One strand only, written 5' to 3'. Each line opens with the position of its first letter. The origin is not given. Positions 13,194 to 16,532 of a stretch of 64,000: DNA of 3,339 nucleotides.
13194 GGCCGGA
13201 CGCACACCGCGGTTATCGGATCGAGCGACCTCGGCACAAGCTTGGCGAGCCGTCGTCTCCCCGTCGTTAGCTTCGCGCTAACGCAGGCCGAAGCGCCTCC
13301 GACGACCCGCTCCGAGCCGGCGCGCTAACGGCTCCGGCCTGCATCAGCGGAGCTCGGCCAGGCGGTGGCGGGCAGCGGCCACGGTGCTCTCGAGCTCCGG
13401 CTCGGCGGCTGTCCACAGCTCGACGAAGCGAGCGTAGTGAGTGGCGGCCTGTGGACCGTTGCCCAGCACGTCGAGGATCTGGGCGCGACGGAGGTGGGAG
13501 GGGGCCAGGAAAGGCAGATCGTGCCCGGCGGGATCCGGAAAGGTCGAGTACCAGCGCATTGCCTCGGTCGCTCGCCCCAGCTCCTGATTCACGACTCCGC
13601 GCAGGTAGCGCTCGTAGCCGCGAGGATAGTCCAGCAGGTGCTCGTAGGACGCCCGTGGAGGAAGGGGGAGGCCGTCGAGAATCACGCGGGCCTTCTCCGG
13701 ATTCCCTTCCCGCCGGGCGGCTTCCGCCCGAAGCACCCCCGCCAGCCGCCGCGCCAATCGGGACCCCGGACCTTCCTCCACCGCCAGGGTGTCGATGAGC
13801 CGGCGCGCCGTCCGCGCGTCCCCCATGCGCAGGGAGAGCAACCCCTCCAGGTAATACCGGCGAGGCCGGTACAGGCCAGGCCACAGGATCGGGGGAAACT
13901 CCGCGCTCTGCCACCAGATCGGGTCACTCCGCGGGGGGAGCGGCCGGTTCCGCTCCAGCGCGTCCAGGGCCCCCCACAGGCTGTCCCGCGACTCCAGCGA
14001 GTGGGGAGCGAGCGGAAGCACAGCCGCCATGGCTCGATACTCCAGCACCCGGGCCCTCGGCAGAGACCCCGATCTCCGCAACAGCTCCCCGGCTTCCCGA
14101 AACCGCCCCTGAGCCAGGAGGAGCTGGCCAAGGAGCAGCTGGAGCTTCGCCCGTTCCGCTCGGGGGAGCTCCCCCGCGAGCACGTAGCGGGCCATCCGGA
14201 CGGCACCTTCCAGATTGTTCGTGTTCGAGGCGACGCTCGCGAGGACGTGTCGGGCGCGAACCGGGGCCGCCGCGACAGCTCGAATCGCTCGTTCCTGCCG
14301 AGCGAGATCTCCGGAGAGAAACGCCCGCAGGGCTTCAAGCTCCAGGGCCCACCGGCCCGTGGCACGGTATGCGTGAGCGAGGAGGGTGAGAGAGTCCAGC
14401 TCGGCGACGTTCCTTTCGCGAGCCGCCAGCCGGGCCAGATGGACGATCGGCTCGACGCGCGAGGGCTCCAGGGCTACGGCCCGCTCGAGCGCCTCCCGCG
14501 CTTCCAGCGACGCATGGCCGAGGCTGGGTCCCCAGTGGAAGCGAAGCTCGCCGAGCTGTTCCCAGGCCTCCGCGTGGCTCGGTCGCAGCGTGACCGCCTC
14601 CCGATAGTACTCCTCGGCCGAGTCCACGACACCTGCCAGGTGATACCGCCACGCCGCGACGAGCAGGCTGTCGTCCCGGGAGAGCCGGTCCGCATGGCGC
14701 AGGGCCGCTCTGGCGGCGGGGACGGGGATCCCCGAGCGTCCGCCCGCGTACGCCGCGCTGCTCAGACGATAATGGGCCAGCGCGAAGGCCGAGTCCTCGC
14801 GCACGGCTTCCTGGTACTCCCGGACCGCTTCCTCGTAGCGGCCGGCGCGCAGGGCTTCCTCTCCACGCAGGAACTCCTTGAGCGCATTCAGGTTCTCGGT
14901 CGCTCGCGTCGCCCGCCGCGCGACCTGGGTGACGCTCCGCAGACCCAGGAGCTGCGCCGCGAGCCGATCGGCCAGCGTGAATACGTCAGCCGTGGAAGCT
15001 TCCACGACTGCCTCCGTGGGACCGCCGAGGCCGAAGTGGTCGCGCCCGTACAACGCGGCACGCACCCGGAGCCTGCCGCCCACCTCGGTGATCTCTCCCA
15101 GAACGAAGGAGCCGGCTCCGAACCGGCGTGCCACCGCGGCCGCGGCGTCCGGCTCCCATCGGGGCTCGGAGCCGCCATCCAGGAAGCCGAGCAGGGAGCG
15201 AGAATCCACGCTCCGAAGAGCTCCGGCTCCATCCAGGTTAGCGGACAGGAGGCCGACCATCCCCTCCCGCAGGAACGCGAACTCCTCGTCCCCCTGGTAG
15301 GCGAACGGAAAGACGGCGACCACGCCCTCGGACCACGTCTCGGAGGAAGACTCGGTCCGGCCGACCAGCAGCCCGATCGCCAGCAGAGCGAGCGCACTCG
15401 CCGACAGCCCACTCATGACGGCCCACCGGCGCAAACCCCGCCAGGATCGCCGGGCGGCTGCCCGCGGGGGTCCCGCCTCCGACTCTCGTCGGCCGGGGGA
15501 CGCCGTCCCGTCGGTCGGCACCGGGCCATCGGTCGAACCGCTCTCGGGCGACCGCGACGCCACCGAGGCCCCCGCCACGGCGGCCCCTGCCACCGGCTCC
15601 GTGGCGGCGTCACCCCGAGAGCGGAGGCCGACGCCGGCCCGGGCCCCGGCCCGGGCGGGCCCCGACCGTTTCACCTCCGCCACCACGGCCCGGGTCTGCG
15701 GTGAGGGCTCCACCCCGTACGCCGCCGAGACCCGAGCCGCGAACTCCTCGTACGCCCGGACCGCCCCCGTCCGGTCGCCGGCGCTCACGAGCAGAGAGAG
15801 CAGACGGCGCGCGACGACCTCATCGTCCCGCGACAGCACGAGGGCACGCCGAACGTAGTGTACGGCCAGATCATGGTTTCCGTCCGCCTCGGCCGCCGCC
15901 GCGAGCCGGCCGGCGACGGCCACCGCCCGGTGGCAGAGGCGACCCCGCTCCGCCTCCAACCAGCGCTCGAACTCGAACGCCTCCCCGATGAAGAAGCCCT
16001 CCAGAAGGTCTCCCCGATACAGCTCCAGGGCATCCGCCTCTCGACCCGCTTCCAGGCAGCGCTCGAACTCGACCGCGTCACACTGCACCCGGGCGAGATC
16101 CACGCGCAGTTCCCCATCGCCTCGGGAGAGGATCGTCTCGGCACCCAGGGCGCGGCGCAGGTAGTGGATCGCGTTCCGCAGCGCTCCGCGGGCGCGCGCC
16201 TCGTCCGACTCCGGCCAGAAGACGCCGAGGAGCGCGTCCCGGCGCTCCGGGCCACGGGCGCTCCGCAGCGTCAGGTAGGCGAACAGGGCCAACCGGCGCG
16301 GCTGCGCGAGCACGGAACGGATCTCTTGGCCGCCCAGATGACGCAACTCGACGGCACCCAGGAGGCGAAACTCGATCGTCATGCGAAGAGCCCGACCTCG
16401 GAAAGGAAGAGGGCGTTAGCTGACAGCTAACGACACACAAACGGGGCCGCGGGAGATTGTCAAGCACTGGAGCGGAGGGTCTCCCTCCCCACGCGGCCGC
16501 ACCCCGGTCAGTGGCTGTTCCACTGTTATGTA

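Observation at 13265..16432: Identical-architecture palindromes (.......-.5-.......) bracketing the SARP regulator gene and heading the oxidase operon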

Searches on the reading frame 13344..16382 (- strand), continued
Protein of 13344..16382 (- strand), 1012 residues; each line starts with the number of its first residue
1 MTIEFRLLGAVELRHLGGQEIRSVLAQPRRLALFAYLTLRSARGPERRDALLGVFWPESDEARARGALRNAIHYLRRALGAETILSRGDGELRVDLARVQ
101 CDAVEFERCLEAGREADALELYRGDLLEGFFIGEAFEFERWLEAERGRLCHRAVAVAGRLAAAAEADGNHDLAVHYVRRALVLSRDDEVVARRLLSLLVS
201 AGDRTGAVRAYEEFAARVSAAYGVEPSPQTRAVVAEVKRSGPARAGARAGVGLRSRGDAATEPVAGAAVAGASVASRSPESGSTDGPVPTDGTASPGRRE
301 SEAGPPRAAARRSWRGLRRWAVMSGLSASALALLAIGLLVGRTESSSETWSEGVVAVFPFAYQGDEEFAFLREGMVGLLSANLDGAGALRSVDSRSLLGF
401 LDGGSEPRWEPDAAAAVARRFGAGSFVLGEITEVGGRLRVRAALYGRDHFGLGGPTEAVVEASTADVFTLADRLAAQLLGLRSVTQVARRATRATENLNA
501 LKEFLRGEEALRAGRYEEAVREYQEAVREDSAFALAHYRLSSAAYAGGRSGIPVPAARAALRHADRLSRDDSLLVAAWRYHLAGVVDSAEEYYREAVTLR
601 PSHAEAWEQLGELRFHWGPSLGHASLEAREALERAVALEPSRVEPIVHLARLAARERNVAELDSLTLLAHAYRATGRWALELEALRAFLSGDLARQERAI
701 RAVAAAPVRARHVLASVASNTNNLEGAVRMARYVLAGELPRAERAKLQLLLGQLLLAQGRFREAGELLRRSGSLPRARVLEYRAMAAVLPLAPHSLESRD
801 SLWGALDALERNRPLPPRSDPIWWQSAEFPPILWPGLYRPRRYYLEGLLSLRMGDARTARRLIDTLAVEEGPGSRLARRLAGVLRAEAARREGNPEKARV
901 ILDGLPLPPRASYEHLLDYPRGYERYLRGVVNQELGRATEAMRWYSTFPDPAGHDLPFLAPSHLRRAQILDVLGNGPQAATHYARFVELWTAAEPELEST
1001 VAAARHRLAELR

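Call 68: search_protein_families(library=pfam, proteins=[L006:7123-7620:-, L006:5288-7114:-, L006:2907-5291:-, L006:1071-2822:-, L002:6191-6703:-, L147:1317-3224:-], max_evalue=0.1)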
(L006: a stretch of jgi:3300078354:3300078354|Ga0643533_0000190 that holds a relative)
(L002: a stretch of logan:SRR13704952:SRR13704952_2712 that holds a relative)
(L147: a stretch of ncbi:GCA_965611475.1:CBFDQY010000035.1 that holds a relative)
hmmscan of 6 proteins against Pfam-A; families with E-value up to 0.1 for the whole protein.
L006:7123-7620:- (165 aa): 0 families

L006:5288-7114:- (608 aa): 2 families
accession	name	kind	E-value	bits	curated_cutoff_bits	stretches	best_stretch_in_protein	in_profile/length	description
PF13428.12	TPR_14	-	0.0023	18.9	23.5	1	440-472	3-35/44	Tetratricopeptide repeat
PF07721.20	TPR_4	-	0.019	16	27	0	500-517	8-25/26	Tetratricopeptide repeat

L006:2907-5291:- (794 aa): 4 families
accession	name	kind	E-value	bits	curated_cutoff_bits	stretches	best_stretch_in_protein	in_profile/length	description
PF13414.12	TPR_11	-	7.5e-05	22.8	26.8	0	308-337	1-30/42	TPR repeat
PF07719.23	TPR_2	-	0.00058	20.2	27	1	305-332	5-32/34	Tetratricopeptide repeat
PF00515.34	TPR_1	-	0.0016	18.6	27.8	0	314-334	14-34/34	Tetratricopeptide repeat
PF23914.1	TPR_CcmH_CycH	-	0.01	16.1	42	1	354-446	14-95/158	Cytochrome c-type biogenesis protein H TPR domain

L006:1071-2822:- (583 aa): 9 families
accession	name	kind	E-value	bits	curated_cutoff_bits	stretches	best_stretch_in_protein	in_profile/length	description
PF13414.12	TPR_11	-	3.2e-09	36.8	26.8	1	368-398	11-41/42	TPR repeat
PF13431.12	TPR_17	-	1.1e-07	32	24.4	1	374-403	2-31/34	Tetratricopeptide repeat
PF07719.23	TPR_2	-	0.00013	22.2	27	0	351-383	1-33/34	Tetratricopeptide repeat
PF17680.6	FlgO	-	0.00013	22.2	22.6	1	114-222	4-115/130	FlgO protein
PF14559.12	TPR_19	-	0.00015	22.4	25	2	397-448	3-54/68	Tetratricopeptide repeat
PF13428.12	TPR_14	-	0.016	16.3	23.5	1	352-392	2-42/44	Tetratricopeptide repeat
PF04052.18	TolB_N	-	0.024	15.2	22.4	1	191-225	71-106/106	TolB amino-terminal domain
PF13432.12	TPR_16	-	0.029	15.3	32.7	1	394-451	6-63/65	Tetratricopeptide repeat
PF11684.13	DUF3280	-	0.031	15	30.1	0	187-231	72-117/138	Protein of unknown function (DUF2380)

L002:6191-6703:- (170 aa): 0 families

L147:1317-3224:- (635 aa): 3 families
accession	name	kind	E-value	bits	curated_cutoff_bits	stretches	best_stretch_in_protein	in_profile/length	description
PF07732.21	Cu-oxidase_3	-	9.3e-27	93.9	21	2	403-501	24-117/119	Multicopper oxidase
PF07731.20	Cu-oxidase_2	-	7.5e-22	78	20.4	1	210-307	23-123/137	Multicopper oxidase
PF00394.28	Cu-oxidase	-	0.00093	19.8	21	0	211-249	40-87/157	Multicopper oxidase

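Call 74: find_encoding_contigs(protein=P0023, flank=3000, max_places=1)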
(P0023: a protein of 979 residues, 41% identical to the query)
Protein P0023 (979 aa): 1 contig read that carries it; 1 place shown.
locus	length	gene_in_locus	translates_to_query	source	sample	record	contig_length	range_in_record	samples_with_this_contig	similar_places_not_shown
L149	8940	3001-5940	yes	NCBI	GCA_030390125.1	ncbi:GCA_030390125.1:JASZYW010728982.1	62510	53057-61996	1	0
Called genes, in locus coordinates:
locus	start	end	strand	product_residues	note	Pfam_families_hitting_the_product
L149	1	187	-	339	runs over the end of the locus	PF03741:TerC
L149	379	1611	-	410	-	PF07731:Cu-oxidase_2, PF07732:Cu-oxidase_3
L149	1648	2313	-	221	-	PF07732:Cu-oxidase_3 (weak)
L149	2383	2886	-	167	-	-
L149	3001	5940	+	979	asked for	PF14559:TPR_19 (faint), PF13174:TPR_6 (faint), PF13428:TPR_14 (faint), PF13432:TPR_16 (faint), PF00515:TPR_1 (faint), PF03704:BTAD, PF07719:TPR_2 (faint), PF13181:TPR_8 (faint), +2 more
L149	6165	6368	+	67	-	PF00313:CSD, PF08206:OB_RNB (weak)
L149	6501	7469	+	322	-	PF01370:Epimerase, PF05368:NmrA, PF13460:NAD_binding_10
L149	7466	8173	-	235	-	PF09997:DUF2238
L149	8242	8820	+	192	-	PF03352:Adenine_glyco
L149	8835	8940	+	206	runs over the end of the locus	?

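Call 75: find_encoding_contigs(protein=P0046, flank=3000, max_places=1)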
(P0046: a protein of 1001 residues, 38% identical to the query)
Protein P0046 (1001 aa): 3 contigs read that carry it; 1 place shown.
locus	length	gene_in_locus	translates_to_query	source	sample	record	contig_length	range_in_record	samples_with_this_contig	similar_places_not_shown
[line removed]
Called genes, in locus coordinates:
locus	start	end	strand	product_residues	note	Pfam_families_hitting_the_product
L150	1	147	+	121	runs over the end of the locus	PF03779:SPW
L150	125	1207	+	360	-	PF01544:CorA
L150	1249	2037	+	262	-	PF08924:Rv2525c_GlyHyd-like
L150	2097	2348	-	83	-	PF05534:HicB (weak)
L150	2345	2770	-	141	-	PF01850:PIN (weak), PF13470:PIN_3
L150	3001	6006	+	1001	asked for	PF03704:BTAD, PF07719:TPR_2 (faint), PF13414:TPR_11 (faint), PF13428:TPR_14 (faint), PF13432:TPR_16 (faint), PF00515:TPR_1 (faint), PF13181:TPR_8 (faint), PF14559:TPR_19 (weak), +1 more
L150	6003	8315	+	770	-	PF07676:PD40 (faint), PF26549:Tricorn_N, PF00930:DPPIV_N, PF26549:Tricorn_N, PF02129:Peptidase_S15, PF20434:BD-FAE (faint), PF00326:Peptidase_S9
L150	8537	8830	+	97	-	-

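Call 76: find_encoding_contigs(protein=P0052, flank=3000, max_places=1)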
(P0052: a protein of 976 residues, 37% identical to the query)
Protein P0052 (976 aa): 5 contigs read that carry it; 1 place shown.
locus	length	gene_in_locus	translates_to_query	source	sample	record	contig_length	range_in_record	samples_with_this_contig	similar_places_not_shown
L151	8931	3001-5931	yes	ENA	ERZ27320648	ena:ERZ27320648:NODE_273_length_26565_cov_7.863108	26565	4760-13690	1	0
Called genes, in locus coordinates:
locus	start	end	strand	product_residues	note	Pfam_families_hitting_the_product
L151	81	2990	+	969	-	PF13428:TPR_14 (faint), PF00515:TPR_1 (faint), PF07719:TPR_2 (faint), PF13414:TPR_11 (faint), PF14559:TPR_19 (faint), PF03704:BTAD, PF13174:TPR_6 (faint), PF13181:TPR_8 (faint)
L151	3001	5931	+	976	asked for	PF13428:TPR_14 (faint), PF00515:TPR_1 (faint), PF07719:TPR_2 (faint), PF13414:TPR_11 (faint), PF03704:BTAD, PF13181:TPR_8 (faint), PF13431:TPR_17 (faint)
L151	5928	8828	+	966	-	PF14559:TPR_19 (faint), PF13428:TPR_14 (faint), PF00515:TPR_1 (faint), PF07719:TPR_2 (faint), PF03704:BTAD, PF13174:TPR_6 (faint)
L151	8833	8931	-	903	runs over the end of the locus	PF13620:CarboxypepD_reg, PF13715:CarbopepD_reg_2, PF07715:Plug, PF00593:TonB_dep_Rec_b-barrel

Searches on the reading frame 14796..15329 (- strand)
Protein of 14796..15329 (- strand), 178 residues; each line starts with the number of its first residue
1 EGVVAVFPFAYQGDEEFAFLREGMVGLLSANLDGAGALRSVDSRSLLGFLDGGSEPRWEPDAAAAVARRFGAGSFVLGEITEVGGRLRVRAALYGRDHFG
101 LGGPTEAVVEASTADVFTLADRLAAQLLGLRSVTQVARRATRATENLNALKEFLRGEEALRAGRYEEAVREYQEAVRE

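Call 84: search_protein_families(library=pfam, proteins=[window:14796-15329:-], max_evalue=10)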
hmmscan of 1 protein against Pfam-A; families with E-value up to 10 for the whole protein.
seq(178 aa): 5 families
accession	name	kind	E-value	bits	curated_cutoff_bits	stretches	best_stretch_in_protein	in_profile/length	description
PF07719.23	TPR_2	-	0.0012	19.3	27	1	153-177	5-29/34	Tetratricopeptide repeat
PF04052.18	TolB_N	-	0.01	16.3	22.4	1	4-94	15-98/106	TolB amino-terminal domain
PF13414.12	TPR_11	-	0.023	14.8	26.8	1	162-177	7-22/42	TPR repeat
PF13432.12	TPR_16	-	0.048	14.6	32.7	1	154-177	2-25/65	Tetratricopeptide repeat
PF01048.26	PNP_UDP_1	-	0.089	12.6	25.1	1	107-155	170-218/233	Phosphorylase superfamily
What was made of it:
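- On ToxR-like transmembrane transcription activators: A weak TolB_N hit follows it (E = 0.01, below the cutoff; call 84).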
